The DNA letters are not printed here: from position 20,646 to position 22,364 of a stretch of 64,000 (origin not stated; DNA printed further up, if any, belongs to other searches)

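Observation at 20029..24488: Four-gene operon: sensor kinase, lone receiver, GAF-type class III nucleotide cyclase, unknown 244-aa protein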

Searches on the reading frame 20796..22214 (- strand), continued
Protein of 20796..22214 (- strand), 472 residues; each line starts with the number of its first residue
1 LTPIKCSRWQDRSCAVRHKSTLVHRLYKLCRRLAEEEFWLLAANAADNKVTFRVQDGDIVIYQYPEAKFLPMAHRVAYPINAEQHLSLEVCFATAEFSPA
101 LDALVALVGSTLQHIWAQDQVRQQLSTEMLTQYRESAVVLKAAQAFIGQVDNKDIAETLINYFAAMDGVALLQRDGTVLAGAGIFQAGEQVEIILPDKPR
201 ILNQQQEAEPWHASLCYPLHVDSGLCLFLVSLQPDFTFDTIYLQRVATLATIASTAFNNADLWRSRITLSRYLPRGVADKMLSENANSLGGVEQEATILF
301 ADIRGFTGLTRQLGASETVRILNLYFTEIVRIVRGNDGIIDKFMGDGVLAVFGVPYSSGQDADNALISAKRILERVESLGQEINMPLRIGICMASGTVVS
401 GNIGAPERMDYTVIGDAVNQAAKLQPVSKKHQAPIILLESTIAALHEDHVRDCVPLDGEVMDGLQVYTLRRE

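Call 14: find_encoding_contigs(protein=P0005, flank=10000, max_places=4)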
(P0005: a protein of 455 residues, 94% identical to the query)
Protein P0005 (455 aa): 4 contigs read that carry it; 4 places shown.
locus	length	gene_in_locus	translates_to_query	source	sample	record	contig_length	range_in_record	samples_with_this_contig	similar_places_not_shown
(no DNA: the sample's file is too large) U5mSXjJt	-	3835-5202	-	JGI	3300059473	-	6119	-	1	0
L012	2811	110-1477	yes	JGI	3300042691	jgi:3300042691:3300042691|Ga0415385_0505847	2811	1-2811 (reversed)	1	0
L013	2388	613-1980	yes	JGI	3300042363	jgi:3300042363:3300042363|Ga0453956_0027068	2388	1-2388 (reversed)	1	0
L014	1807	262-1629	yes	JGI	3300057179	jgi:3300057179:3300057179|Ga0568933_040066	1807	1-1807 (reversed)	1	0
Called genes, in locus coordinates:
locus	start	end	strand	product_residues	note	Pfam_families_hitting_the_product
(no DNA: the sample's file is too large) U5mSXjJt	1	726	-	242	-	?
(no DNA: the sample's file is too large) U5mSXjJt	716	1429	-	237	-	PF02104:SURF1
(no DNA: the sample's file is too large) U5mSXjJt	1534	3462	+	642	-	PF00512:HisKA, PF02518:HATPase_c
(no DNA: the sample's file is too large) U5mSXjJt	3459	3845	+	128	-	PF00072:Response_reg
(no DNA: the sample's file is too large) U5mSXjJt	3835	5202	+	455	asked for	PF00211:Guanylate_cyc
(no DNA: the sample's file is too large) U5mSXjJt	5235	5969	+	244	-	-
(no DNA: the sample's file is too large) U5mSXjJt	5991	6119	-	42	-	?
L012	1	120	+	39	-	?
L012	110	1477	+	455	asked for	PF00211:Guanylate_cyc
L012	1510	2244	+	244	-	-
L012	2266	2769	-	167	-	PF06347:SH3_4, PF08239:SH3_3 (weak), PF06347:SH3_4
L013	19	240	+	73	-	PF02518:HATPase_c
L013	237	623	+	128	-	PF00072:Response_reg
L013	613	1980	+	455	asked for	PF00211:Guanylate_cyc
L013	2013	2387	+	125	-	?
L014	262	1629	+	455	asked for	PF00211:Guanylate_cyc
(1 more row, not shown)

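Call 22: search_protein_families(library=pfam, proteins=[P0041, P0054, P0008, P0011, P0006, P0010], max_evalue=1)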
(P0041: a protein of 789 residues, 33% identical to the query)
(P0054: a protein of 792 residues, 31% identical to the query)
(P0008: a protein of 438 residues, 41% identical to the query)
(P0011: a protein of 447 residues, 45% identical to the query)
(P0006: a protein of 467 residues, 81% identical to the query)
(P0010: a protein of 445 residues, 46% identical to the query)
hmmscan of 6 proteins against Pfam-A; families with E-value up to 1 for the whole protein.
P0041 (789 aa): 12 families
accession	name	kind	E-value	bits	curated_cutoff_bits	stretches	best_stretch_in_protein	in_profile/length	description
PF01590.32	GAF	-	2.7e-40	138.4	22.4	2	234-369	2-133/133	GAF domain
PF13185.12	GAF_2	-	1.6e-31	109.7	28.6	2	66-203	3-136/136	GAF domain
PF00211.25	Guanylate_cyc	-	3e-31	108.9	21.9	1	528-703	6-175/183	Adenylate and Guanylate cyclase catalytic domain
PF13492.12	GAF_3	-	2.9e-20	73.4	27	2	66-203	1-128/129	GAF domain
PF08448.16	PAS_4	-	6.3e-11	42.9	23.1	1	389-499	1-110/110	PAS fold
PF13426.13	PAS_9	-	7.1e-07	29.9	27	1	394-496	2-103/103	PAS domain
PF00989.32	PAS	-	0.00051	20.5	22.6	1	387-494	5-113/113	PAS fold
PF13188.13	PAS_8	-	0.0033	17.7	21.8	1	386-441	4-56/65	PAS domain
PF07719.23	TPR_2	-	0.0035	17.8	27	1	729-757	5-33/34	Tetratricopeptide repeat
PF13371.12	TPR_9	-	0.0054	17.1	35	1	727-767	31-71/73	Tetratricopeptide repeat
PF13432.12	TPR_16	-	0.015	16.1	32.7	1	728-758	34-64/65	Tetratricopeptide repeat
PF13428.12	TPR_14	-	0.3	12.3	23.5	0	729-764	5-40/44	Tetratricopeptide repeat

P0054 (792 aa): 15 families
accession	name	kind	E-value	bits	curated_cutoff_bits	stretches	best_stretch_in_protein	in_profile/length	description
PF01590.32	GAF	-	7.2e-41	140.3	22.4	2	236-372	1-133/133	GAF domain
PF13185.12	GAF_2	-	5.1e-31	108.1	28.6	2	235-373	2-136/136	GAF domain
PF00211.25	Guanylate_cyc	-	9.1e-29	100.8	21.9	1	532-706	7-175/183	Adenylate and Guanylate cyclase catalytic domain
PF13492.12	GAF_3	-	2.6e-21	76.8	27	2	69-207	1-129/129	GAF domain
PF08448.16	PAS_4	-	9.6e-11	42.3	23.1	1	392-501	1-109/110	PAS fold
PF11849.14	DUF3369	-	9.1e-10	39.5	27.2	2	54-213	21-167/168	Domain of unknown function (DUF3369)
PF13426.13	PAS_9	-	8.7e-08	32.8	27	1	397-498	2-102/103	PAS domain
PF00989.32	PAS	-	5.4e-07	30.1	22.6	1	390-497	5-113/113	PAS fold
PF07719.23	TPR_2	-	0.00051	20.4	27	1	732-761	5-34/34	Tetratricopeptide repeat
PF05165.17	GCH_III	-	0.0043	16.8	21.3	1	529-589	123-184/246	GTP cyclohydrolase III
PF13188.13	PAS_8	-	0.0094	16.3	21.8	1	389-428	4-40/65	PAS domain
PF13432.12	TPR_16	-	0.016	16.1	32.7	1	732-762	1-31/65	Tetratricopeptide repeat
PF13428.12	TPR_14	-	0.15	13.3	23.5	0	739-770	12-43/44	Tetratricopeptide repeat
PF24575.1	TPR_Slam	-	0.16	12.9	35.2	1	727-771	46-90/104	Surface lipoprotein assembly modifier, N-terminal TPR repeats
PF13596.12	PAS_10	-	0.2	12.8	22.1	0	389-498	2-106/106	PAS domain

P0008 (438 aa): 1 family
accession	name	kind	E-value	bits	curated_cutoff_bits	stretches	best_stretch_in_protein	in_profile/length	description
PF00211.25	Guanylate_cyc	-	3.4e-19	69.6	21.9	1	265-419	7-161/183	Adenylate and Guanylate cyclase catalytic domain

P0011 (447 aa): 1 family
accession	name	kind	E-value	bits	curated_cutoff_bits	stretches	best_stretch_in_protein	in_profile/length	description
PF00211.25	Guanylate_cyc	-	2.6e-21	76.5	21.9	1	268-429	7-161/183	Adenylate and Guanylate cyclase catalytic domain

P0006 (467 aa): 4 families
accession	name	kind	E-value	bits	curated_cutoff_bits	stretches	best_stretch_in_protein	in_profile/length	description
PF00211.25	Guanylate_cyc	-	2.5e-16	60.3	21.9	1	279-431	7-156/183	Adenylate and Guanylate cyclase catalytic domain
PF05165.17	GCH_III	-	0.065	13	21.3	1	271-385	119-221/246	GTP cyclohydrolase III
PF13185.12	GAF_2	-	0.098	13.3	28.6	1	168-242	59-135/136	GAF domain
PF00990.26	GGDEF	-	0.11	12.8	23.8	1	278-379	30-132/161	Diguanylate cyclase, GGDEF domain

P0010 (445 aa): 3 families
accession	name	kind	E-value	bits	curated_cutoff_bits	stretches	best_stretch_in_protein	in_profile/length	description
PF00211.25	Guanylate_cyc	-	3.2e-22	79.5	21.9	1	270-426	7-162/183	Adenylate and Guanylate cyclase catalytic domain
PF00990.26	GGDEF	-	0.085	13.1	23.8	1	264-370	25-131/161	Diguanylate cyclase, GGDEF domain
PF13185.12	GAF_2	-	0.13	12.9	28.6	1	105-233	6-135/136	GAF domain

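Call 25: search_solved_structures(query=A3, max_evalue=0.001, show_alignments=3)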
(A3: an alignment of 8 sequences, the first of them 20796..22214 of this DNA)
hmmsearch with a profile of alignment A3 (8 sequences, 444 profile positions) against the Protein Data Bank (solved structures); distinct sequences matched with E-value up to 0.001: 61 (the best 60 are shown).
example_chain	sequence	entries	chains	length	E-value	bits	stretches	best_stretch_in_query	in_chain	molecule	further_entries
6fht_A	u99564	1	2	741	1e-37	133.1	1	237-416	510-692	Bacteriophytochrome,Adenylate cyclase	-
2w01_A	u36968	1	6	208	3.7e-33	118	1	263-417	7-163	ADENYLATE CYCLASE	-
3r5g_A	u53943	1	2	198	8.2e-29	103.7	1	269-421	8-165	CyaB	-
5mbj_A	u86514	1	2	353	1.4e-27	99.6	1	212-412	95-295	Beta subunit of photoactivated adenylyl cyclase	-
5m27_A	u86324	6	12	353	1.5e-27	99.5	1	213-412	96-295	Beta subunit of photoactivated adenylyl cyclase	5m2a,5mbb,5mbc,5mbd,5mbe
5mbk_A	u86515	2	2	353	1.5e-27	99.5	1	213-412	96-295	Beta subunit of photoactivated adenylyl cyclase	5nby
5x4t_A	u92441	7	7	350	2e-27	99.1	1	269-413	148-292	Photoactivated adenylyl cyclase | Family 3 adenylate cyclase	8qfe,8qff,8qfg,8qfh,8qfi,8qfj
9f1z_A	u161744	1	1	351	2e-27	99.1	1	269-413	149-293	Family 3 adenylate cyclase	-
5x4u_A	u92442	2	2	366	2.2e-27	99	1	269-413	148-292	Photoactivated adenylyl cyclase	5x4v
4yus_A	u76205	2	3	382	2.5e-27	98.8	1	269-413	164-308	Family 3 adenylate cyclase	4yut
9f1w_A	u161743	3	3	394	2.7e-27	98.7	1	269-413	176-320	Family 3 adenylate cyclase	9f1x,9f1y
1wc0_A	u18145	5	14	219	2.8e-27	98.6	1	272-404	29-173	ADENYLATE CYCLASE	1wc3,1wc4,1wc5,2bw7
1wc1_A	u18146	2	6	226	3.1e-27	98.5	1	272-404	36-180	ADENYLATE CYCLASE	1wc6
5mbg_A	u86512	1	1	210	7.9e-26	93.9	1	270-413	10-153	Beta subunit of photoactivated adenylyl cyclase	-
5mbh_A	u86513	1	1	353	1.2e-25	93.2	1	214-412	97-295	Beta subunit of photoactivated adenylyl cyclase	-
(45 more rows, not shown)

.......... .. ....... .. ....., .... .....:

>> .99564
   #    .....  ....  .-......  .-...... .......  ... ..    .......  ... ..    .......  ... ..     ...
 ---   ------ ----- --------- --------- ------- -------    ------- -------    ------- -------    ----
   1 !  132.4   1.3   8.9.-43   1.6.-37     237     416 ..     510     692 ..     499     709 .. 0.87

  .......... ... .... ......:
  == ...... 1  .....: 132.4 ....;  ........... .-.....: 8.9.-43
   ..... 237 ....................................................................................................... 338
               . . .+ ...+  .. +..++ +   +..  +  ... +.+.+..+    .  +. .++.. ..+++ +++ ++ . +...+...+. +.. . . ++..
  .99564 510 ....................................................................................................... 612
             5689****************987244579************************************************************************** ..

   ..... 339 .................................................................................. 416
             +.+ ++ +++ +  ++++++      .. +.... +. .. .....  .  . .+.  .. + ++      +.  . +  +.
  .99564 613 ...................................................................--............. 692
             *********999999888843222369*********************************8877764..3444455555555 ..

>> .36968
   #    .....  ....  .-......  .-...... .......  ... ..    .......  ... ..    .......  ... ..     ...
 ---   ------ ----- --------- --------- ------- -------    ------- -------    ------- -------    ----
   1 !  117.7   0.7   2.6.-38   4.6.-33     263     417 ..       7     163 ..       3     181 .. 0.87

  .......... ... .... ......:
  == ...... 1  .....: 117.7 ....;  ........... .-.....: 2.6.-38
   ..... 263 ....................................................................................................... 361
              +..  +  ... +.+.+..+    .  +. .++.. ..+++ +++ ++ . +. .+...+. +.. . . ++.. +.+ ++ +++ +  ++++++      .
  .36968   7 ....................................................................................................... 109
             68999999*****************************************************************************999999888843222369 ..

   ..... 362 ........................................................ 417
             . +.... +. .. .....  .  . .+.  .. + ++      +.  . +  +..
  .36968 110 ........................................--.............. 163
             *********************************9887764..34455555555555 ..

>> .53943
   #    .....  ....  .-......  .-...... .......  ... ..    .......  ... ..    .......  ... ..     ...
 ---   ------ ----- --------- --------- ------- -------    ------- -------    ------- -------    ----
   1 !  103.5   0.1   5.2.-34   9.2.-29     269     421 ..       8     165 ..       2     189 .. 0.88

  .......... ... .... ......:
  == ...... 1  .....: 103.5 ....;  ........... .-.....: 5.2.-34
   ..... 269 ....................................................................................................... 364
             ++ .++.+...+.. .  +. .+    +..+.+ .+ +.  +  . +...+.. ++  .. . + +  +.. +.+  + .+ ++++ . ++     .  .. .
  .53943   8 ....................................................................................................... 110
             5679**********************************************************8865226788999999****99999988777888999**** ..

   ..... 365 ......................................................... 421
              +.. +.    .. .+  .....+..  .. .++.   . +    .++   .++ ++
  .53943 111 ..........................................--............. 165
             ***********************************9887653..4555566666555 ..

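Call 69: search_protein_families(library=padloc, proteins=[window:20796-22169:-], max_evalue=0.01)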
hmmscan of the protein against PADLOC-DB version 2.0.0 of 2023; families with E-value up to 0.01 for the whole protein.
window:20796-22169:- (457 aa): 11 families
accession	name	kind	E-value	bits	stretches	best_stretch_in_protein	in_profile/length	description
PDLC00734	PycC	-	1.5e-24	84.8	1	260-412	167-326/374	Pycsar cyclase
PDLC02367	PycC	-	4.7e-20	70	1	274-430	37-192/226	-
PDLC00766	PycC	-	5.4e-13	46.9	1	275-418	38-185/232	Pycsar cyclase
PDLC02368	PycC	-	1.1e-12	46.1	1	276-434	40-203/234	-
PDLC02369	PycC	-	2.9e-11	41.4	1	279-435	45-196/248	-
PDLC02370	PycC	-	1.6e-10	38.9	1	282-417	83-227/340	-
PDLC00765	PycC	-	1.8e-09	35.2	1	279-419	256-403/477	Pycsar cyclase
PDLC00764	PycC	-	4e-09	33.9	1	282-418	96-243/449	Pycsar cyclase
PDLC02366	PycC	-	7e-08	29.8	1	303-412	74-186/486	-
PDLC00762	PycC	-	2e-05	21.7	1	300-412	73-191/508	Pycsar cyclase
PDLC00763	PycC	-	5.4e-05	20.7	1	283-437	56-214/268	Pycsar cyclase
